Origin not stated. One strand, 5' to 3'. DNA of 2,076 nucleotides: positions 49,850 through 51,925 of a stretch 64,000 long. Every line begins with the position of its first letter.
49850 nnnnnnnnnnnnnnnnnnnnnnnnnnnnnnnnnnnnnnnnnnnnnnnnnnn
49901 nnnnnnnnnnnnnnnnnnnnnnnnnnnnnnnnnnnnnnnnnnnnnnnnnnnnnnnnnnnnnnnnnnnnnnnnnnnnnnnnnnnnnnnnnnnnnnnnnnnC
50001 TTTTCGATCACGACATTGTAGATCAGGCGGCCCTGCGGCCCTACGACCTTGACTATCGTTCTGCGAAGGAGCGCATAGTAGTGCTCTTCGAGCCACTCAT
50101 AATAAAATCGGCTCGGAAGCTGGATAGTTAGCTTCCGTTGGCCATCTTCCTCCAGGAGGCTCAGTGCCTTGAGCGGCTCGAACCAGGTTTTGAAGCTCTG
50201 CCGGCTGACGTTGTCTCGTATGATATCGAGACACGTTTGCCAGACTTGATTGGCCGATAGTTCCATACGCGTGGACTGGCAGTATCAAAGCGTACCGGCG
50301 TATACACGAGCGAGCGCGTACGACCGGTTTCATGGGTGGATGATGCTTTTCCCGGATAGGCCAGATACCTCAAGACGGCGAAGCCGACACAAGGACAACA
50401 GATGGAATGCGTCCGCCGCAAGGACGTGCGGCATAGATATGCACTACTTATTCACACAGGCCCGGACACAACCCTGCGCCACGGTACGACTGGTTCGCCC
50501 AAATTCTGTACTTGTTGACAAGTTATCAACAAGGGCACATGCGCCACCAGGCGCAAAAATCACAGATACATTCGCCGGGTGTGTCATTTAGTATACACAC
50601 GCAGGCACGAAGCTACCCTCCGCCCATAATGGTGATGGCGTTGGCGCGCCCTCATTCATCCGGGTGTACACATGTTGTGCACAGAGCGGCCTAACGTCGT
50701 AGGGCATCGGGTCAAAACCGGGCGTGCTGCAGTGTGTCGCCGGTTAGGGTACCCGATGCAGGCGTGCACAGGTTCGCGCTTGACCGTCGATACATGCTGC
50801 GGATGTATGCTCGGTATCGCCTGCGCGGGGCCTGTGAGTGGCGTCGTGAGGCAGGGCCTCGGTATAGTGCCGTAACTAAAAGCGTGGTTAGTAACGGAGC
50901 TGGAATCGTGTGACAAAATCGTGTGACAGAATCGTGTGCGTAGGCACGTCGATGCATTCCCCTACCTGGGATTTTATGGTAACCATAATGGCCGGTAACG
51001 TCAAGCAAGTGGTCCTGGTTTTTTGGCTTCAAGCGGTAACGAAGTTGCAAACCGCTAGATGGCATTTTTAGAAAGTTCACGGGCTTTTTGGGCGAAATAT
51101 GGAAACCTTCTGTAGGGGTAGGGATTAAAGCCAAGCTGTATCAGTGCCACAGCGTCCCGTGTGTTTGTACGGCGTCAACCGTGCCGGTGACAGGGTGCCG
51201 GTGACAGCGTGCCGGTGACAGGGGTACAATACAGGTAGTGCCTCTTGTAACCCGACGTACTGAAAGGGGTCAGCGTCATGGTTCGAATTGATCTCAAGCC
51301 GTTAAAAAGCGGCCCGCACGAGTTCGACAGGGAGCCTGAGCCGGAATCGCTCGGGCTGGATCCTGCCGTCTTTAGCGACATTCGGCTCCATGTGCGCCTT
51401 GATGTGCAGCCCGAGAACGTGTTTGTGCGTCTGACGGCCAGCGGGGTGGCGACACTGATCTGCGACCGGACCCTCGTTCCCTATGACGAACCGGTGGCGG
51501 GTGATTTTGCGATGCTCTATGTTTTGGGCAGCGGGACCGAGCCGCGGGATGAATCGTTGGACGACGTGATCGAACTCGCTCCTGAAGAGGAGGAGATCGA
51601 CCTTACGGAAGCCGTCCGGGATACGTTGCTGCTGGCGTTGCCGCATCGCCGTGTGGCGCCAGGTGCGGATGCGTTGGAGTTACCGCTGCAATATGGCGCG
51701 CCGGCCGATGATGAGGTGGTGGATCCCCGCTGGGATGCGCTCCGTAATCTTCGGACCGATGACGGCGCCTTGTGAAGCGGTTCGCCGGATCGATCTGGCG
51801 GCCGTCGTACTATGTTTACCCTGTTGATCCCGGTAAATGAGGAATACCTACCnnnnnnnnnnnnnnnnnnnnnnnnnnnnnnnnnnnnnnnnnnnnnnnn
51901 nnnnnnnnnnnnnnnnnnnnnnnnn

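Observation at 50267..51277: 1-kb gene-free, less GC-rich tract upstream of dnaA at a strand-polarity switch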

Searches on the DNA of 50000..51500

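Call 10: search_rna_families(source=window, start=50000, end=51500, threshold=evalue, max_evalue=10)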
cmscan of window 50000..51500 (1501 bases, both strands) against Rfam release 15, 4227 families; matches with E-value up to 10: 1.
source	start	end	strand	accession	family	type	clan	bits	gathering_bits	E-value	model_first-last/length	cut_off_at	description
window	50955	51030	-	RF02211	ZFAT-AS1_1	Gene; lncRNA;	-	14.7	80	4.3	1-79/79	no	ZFAT antisense RNA 1 conserved region 1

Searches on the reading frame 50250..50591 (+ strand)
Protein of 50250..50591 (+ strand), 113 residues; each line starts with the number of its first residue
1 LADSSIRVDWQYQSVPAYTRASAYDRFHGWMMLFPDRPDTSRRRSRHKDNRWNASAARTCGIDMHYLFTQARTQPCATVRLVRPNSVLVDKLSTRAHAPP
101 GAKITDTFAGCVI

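Call 25: search_protein_families(library=pfam, proteins=[window:50250-50591:+], max_evalue=1)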
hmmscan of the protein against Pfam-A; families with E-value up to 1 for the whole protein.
window:50250-50591:+ (113 aa): 0 families

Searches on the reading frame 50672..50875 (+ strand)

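Call 25: search_protein_families(library=pfam, proteins=[window:50672-50875:+], max_evalue=1)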
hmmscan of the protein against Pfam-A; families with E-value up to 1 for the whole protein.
window:50672-50875:+ (67 aa): 1 family
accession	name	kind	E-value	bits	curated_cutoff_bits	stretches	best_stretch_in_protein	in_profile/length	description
PF06564.18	CBP_BcsQ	-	0.28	11.1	21.3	1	10-52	7-49/234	Cellulose biosynthesis protein BcsQ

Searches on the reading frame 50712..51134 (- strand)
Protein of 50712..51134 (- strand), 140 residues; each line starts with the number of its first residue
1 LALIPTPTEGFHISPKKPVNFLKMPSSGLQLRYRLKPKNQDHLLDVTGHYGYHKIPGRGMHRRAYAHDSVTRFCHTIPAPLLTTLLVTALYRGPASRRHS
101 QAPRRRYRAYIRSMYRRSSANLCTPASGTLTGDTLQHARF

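Call 25: search_protein_families(library=pfam, proteins=[window:50712-51134:-], max_evalue=1)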
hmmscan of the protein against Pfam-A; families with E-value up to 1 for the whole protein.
window:50712-51134:- (140 aa): 1 family
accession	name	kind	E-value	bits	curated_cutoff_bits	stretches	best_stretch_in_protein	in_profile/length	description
PF21364.3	EGF_FBN_1st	-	0.31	11.1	26.7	1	120-130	9-19/22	Fibrillin, first EGF domain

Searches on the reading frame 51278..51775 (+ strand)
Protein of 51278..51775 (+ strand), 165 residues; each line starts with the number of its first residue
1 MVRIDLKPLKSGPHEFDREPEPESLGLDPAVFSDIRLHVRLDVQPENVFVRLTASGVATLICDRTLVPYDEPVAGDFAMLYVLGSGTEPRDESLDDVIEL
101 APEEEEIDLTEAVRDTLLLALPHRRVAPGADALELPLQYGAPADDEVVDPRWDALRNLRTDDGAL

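Call 4: search_protein_families(library=pfam, proteins=[window:51278-51775:+])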
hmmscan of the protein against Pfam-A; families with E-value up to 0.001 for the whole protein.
window:51278-51775:+ (165 aa): 1 family
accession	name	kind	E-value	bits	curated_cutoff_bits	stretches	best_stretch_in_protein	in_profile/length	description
PF02620.22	YceD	-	5.5e-22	78.5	33.2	1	50-158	1-118/119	Large ribosomal RNA subunit accumulation protein YceD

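Call 27: find_related_loci(query=window:51278-51775:+, collection=metagenome_contigs, flank=3500)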
Query window:51278-51775:+ (165 aa) in metagenome_contigs; peptide patterns used: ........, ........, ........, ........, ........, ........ (x = any residue, [..] = any of these).
600 stretches matched a pattern (row limit reached: there are more); 6 encode a relative of the query (tblastn E <= 1e-3); 6 distinct loci.
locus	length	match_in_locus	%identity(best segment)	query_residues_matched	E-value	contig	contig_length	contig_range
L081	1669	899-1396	28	2-162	8e-19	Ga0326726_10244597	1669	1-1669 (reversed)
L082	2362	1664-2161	29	2-162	2e-18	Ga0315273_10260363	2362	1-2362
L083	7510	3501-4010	30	4-159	5e-14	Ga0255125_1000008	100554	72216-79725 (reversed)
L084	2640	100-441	29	46-161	5e-7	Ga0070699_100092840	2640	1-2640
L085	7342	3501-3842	29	46-161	9e-7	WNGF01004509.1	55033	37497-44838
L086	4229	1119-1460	29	46-161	9e-7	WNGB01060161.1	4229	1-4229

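Call 28: find_encoding_contigs(protein=window:51278-51775:+, flank=3000, max_places=10)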
Protein window:51278-51775:+ (165 aa): 10 contigs read that carry it; 5 places shown.
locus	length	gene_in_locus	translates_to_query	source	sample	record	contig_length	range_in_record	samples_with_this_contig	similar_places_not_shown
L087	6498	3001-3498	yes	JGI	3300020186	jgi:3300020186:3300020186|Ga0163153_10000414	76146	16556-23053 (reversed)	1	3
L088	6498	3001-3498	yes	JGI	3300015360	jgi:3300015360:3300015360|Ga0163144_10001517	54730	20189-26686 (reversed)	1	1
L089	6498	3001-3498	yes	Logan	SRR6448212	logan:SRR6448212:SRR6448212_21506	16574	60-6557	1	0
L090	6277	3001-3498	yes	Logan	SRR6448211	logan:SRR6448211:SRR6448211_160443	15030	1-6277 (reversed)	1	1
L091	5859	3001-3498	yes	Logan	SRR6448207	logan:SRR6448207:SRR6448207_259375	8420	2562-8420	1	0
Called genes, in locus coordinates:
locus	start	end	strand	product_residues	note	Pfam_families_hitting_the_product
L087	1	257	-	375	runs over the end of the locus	PF00712:DNA_pol3_beta, PF02767:DNA_pol3_beta_2, PF02768:DNA_pol3_beta_3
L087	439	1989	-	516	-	PF11638:DnaA_N, PF00308:Bac_DnaA, PF01695:IstB_IS21 (weak), PF22688:Hda_lid (weak), PF08299:Bac_DnaA_C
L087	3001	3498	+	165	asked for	PF02620:YceD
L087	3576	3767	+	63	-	PF01783:Ribosomal_L32p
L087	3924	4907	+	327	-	PF02504:FA_synthesis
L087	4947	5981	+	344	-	PF00108:Thiolase_N (weak), PF08545:ACP_syn_III, PF08541:ACP_syn_III_C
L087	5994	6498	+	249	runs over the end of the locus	PF00106:adh_short, PF08659:KR, PF13561:adh_short_C2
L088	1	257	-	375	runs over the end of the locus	PF00712:DNA_pol3_beta, PF02767:DNA_pol3_beta_2, PF02768:DNA_pol3_beta_3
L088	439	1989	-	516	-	PF11638:DnaA_N, PF00308:Bac_DnaA, PF01695:IstB_IS21, PF22688:Hda_lid (weak), PF08299:Bac_DnaA_C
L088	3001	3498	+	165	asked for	PF02620:YceD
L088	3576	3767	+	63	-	PF01783:Ribosomal_L32p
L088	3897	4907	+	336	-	PF02504:FA_synthesis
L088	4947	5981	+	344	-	PF00108:Thiolase_N (weak), PF08545:ACP_syn_III, PF08541:ACP_syn_III_C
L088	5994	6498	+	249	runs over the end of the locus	PF00106:adh_short, PF08659:KR, PF13561:adh_short_C2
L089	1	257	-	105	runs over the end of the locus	?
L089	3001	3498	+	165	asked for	PF02620:YceD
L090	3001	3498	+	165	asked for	PF02620:YceD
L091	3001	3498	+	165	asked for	PF02620:YceD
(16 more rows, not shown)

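Call 29: find_homologous_proteins(query=window:51278-51775:+, max_evalue=1e-20)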
Query window:51278-51775:+ (165 aa): 160 proteins with E <= 1e-20 among 778 candidates; the best 120 are listed.
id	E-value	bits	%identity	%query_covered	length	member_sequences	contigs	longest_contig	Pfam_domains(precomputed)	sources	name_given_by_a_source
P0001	1.4e-101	355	100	100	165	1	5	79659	PF02620.23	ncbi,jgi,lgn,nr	ncbi:MAG: DUF177 domain-containing protein [Rhodothermales bacterium]|nr:DUF177 domain-containing pr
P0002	8.1e-83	294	82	99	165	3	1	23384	PF02620.23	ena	-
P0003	1.6e-80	287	80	99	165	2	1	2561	PF02620.23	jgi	jgi:uncharacterized protein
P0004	2.7e-63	231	69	96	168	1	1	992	PF02620.23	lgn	-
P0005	5.2e-61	223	66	99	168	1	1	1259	PF02620.23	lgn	-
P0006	1.5e-57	212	63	96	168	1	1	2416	PF02620.23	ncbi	-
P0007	1.7e-53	199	63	87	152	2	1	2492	PF02620.23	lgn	-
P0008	3.2e-51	192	68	80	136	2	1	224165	PF02620.23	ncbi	ncbi:MAG: DUF177 domain-containing protein [Rhodothermales bacterium]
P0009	1.2e-49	187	58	99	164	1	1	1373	PF02620.23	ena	-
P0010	2.2e-46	176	53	97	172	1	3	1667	PF02620.23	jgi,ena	jgi:uncharacterized protein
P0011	1.3e-44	170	82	61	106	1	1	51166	PF02620.23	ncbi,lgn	-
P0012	5.8e-43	165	54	96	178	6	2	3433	PF02620.23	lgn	-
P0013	5.9e-43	165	50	97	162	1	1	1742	PF02620.23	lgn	-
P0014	9.6e-43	164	50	98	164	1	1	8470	PF02620.23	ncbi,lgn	-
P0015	1.1e-42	164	55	96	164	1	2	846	PF02620.23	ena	-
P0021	1.0e-39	154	52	98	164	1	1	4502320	PF02620.23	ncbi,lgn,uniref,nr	ncbi:DUF177 domain-containing protein [Rhodocaloribacter litoris]|uniref:YceD family protein n=1 Tax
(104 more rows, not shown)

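Call 30: find_encoding_contigs(protein=P0002, flank=3000, max_places=3)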
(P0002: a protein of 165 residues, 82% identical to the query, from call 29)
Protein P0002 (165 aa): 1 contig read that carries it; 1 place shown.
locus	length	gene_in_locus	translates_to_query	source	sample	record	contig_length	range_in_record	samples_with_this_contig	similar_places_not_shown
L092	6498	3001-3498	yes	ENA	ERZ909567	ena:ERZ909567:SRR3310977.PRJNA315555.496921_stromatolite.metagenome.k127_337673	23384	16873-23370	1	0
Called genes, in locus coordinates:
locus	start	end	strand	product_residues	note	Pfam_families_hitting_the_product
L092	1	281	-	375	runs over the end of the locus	PF00712:DNA_pol3_beta, PF02767:DNA_pol3_beta_2, PF02768:DNA_pol3_beta_3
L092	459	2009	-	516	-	PF11638:DnaA_N, PF00308:Bac_DnaA, PF01695:IstB_IS21, PF22688:Hda_lid (weak), PF08299:Bac_DnaA_C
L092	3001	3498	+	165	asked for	PF02620:YceD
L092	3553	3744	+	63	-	PF01783:Ribosomal_L32p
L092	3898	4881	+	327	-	PF02504:FA_synthesis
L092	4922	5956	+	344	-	PF00108:Thiolase_N (faint), PF08545:ACP_syn_III, PF08541:ACP_syn_III_C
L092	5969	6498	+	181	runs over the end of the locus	?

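Call 31: find_encoding_contigs(protein=P0011, flank=3000, max_places=3)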
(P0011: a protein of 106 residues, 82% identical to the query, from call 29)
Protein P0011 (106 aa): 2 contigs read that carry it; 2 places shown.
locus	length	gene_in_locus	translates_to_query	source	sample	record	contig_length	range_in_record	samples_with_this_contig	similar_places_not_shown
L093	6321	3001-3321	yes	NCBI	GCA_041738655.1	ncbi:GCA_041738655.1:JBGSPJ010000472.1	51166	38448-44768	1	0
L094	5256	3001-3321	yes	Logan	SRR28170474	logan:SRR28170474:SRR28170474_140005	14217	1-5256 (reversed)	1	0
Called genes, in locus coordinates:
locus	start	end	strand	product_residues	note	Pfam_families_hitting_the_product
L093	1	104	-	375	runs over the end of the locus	PF00712:DNA_pol3_beta, PF02767:DNA_pol3_beta_2, PF02768:DNA_pol3_beta_3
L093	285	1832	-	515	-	PF11638:DnaA_N, PF00308:Bac_DnaA, PF01695:IstB_IS21, PF22688:Hda_lid (weak), PF08299:Bac_DnaA_C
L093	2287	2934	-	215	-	-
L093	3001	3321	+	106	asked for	PF02620:YceD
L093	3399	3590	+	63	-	PF01783:Ribosomal_L32p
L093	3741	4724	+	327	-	PF02504:FA_synthesis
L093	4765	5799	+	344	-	PF00108:Thiolase_N (weak), PF08545:ACP_syn_III, PF08541:ACP_syn_III_C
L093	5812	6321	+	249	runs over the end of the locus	PF00106:adh_short, PF08659:KR, PF13561:adh_short_C2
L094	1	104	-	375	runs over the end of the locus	PF00712:DNA_pol3_beta, PF02767:DNA_pol3_beta_2, PF02768:DNA_pol3_beta_3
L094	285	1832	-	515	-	PF11638:DnaA_N, PF00308:Bac_DnaA, PF01695:IstB_IS21, PF22688:Hda_lid (weak), PF08299:Bac_DnaA_C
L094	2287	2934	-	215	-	-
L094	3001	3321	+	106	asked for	PF02620:YceD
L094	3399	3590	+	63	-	PF01783:Ribosomal_L32p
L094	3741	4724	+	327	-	PF02504:FA_synthesis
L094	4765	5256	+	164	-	?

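Call 32: find_encoding_contigs(protein=P0008, flank=3000, max_places=3)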
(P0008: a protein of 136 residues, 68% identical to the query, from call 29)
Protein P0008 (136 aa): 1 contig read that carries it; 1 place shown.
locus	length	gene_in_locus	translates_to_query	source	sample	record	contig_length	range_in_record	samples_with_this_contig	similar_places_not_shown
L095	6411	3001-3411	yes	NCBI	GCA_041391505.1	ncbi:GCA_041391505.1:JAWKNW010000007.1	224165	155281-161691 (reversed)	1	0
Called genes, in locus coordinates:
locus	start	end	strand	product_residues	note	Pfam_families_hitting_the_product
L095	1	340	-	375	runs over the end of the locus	PF00712:DNA_pol3_beta, PF02767:DNA_pol3_beta_2, PF02768:DNA_pol3_beta_3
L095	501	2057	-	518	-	PF11638:DnaA_N, PF00308:Bac_DnaA, PF01695:IstB_IS21, PF22688:Hda_lid, PF08299:Bac_DnaA_C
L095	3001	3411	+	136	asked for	PF02620:YceD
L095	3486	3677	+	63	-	PF01783:Ribosomal_L32p, PF13248:Zn_ribbon_3 (weak)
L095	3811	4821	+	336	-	PF02504:FA_synthesis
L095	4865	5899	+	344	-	PF00108:Thiolase_N (weak), PF08545:ACP_syn_III, PF08541:ACP_syn_III_C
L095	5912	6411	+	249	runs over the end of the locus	PF00106:adh_short, PF08659:KR, PF23441:SDR (faint), PF01370:Epimerase (weak), PF13561:adh_short_C2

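Call 33: find_encoding_contigs(protein=P0003, flank=3000, max_places=3)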
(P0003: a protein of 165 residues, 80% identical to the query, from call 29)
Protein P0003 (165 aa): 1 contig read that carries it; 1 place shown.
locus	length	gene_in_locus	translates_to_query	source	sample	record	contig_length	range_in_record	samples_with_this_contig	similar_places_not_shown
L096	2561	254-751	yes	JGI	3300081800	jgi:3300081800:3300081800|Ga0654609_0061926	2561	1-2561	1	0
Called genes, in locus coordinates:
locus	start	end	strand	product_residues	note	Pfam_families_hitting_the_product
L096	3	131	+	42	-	?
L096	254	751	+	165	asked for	PF02620:YceD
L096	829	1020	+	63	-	PF01783:Ribosomal_L32p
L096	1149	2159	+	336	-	PF02504:FA_synthesis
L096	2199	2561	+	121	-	?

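Call 57: find_encoding_contigs(protein=P0021, flank=3000, max_places=1)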
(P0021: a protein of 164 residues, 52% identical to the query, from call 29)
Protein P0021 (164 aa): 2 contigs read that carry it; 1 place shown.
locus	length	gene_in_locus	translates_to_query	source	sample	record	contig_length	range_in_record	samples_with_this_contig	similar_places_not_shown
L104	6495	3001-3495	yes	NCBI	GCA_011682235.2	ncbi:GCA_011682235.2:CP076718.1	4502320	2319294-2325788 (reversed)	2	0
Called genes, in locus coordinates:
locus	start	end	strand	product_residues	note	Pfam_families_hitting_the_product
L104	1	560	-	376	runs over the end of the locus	PF00712:DNA_pol3_beta, PF02767:DNA_pol3_beta_2, PF02768:DNA_pol3_beta_3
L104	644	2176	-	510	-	PF11638:DnaA_N, PF00308:Bac_DnaA, PF01695:IstB_IS21 (weak), PF22688:Hda_lid (weak), PF08299:Bac_DnaA_C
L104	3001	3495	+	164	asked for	PF02620:YceD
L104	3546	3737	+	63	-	PF01783:Ribosomal_L32p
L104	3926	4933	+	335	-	PF02504:FA_synthesis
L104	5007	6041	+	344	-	PF00108:Thiolase_N, PF08545:ACP_syn_III, PF08541:ACP_syn_III_C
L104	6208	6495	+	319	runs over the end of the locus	PF00698:Acyl_transf_1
